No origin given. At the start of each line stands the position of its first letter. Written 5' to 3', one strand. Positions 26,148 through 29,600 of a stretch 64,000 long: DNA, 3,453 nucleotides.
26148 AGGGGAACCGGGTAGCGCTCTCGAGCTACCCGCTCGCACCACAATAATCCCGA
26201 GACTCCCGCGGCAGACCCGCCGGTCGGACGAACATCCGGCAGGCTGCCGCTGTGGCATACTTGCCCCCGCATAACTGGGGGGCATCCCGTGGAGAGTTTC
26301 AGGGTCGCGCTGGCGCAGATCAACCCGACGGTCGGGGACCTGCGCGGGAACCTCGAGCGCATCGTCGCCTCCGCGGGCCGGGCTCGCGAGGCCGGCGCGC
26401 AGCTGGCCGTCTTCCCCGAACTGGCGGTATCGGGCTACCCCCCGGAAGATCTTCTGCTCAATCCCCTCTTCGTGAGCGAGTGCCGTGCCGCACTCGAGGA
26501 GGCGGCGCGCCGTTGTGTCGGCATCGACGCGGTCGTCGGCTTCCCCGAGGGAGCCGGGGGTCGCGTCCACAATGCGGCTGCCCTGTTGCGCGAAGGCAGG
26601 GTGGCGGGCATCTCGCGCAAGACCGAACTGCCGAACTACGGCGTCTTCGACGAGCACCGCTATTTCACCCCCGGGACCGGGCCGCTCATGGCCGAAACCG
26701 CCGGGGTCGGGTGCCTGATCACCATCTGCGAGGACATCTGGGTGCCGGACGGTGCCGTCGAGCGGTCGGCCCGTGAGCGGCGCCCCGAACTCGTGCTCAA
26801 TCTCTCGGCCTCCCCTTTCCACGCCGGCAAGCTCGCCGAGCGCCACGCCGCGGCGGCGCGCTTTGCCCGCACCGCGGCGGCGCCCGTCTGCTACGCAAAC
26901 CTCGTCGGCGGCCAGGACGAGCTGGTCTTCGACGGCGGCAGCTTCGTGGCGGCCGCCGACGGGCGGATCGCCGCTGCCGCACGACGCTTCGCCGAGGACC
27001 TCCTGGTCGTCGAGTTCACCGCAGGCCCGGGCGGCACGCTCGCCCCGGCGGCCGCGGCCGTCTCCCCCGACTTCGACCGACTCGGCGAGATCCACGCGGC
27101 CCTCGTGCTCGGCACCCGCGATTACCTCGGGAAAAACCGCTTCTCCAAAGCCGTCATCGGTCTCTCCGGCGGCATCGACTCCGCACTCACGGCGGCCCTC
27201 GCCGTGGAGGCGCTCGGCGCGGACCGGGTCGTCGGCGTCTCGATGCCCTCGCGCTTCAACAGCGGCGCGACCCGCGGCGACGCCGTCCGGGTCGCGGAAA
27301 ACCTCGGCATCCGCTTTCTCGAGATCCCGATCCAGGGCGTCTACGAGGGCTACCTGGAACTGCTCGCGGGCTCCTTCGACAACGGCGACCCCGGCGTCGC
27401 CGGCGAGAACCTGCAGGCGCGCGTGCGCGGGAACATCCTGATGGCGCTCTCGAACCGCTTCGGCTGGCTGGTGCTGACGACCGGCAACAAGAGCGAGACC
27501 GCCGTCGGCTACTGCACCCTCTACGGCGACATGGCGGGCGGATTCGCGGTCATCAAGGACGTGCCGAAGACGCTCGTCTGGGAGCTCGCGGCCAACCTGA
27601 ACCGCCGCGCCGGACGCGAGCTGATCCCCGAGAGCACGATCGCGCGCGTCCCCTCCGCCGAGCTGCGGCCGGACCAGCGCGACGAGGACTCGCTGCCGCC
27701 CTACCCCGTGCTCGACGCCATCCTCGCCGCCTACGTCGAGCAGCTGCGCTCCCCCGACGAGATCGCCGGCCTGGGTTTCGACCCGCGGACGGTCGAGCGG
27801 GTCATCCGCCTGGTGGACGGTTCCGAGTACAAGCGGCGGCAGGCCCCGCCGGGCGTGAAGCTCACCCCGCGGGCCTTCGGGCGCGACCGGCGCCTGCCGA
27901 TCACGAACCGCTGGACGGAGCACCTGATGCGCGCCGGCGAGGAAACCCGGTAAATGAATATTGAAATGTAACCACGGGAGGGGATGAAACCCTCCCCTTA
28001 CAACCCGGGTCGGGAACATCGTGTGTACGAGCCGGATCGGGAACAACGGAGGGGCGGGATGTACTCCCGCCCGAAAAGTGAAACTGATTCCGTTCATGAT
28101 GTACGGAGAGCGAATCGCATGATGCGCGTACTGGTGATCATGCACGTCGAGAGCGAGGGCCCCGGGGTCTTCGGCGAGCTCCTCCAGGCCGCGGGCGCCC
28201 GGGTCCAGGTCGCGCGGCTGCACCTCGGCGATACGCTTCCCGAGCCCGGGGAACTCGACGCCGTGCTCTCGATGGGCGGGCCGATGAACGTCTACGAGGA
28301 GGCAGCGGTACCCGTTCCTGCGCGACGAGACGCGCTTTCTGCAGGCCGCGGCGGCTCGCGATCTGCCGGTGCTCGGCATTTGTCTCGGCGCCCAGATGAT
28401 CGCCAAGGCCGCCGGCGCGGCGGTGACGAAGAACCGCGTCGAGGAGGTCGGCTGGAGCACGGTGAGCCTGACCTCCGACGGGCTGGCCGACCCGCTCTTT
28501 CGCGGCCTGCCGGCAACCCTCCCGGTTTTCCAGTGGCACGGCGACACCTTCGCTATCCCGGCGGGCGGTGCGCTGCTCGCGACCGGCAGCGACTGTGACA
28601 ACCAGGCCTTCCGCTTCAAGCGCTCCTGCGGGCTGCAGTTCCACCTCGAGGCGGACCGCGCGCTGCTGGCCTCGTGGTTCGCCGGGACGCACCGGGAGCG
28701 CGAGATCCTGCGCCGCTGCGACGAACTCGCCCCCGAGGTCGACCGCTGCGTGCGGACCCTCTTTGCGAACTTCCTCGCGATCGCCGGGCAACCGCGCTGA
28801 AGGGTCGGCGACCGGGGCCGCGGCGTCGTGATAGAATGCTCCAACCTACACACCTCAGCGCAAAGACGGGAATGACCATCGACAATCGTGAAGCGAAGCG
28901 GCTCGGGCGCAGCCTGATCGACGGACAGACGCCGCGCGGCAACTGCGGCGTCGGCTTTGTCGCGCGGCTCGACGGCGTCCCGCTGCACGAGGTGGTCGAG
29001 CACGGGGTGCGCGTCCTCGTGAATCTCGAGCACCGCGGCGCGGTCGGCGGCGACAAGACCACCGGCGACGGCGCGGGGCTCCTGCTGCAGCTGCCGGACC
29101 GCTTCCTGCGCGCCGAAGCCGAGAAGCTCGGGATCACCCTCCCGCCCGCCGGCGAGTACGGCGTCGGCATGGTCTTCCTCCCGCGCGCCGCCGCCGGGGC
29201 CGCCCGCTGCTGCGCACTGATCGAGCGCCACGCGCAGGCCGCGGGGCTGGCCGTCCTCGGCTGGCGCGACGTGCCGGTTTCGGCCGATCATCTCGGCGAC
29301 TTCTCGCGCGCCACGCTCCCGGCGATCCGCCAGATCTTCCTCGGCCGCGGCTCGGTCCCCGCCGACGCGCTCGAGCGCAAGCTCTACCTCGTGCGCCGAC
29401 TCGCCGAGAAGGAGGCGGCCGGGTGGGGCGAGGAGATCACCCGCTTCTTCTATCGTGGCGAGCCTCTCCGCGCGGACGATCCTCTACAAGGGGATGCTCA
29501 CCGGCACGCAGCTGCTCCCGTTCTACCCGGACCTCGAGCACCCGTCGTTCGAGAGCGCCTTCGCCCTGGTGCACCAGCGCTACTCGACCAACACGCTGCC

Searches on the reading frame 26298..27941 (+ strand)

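Call 79: search_protein_families(library=pfam, max_evalue=0.0001, proteins=[window:26298-27941:+])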
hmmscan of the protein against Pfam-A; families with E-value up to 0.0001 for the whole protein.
window:26298-27941:+ (548 aa): 2 families
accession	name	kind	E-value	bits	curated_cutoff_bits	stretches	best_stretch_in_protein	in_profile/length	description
PF02540.23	NAD_synthase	-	1.2e-69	234.6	21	1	268-516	4-242/242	NAD synthase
PF00795.27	CN_hydrolase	-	4.8e-29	101.9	23.2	1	2-240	1-246/256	Carbon-nitrogen hydrolase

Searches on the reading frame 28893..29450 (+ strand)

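Call 77: search_protein_families(library=pfam, max_evalue=0.0001, proteins=[window:28893-29450:+])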
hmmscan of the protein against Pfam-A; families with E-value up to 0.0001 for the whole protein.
window:28893-29450:+ (186 aa): 1 family
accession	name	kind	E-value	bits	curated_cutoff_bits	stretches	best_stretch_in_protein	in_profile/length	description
PF00310.26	GATase_2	-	1.3e-48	166.2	19.9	1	18-176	1-160/420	Glutamine amidotransferases class-II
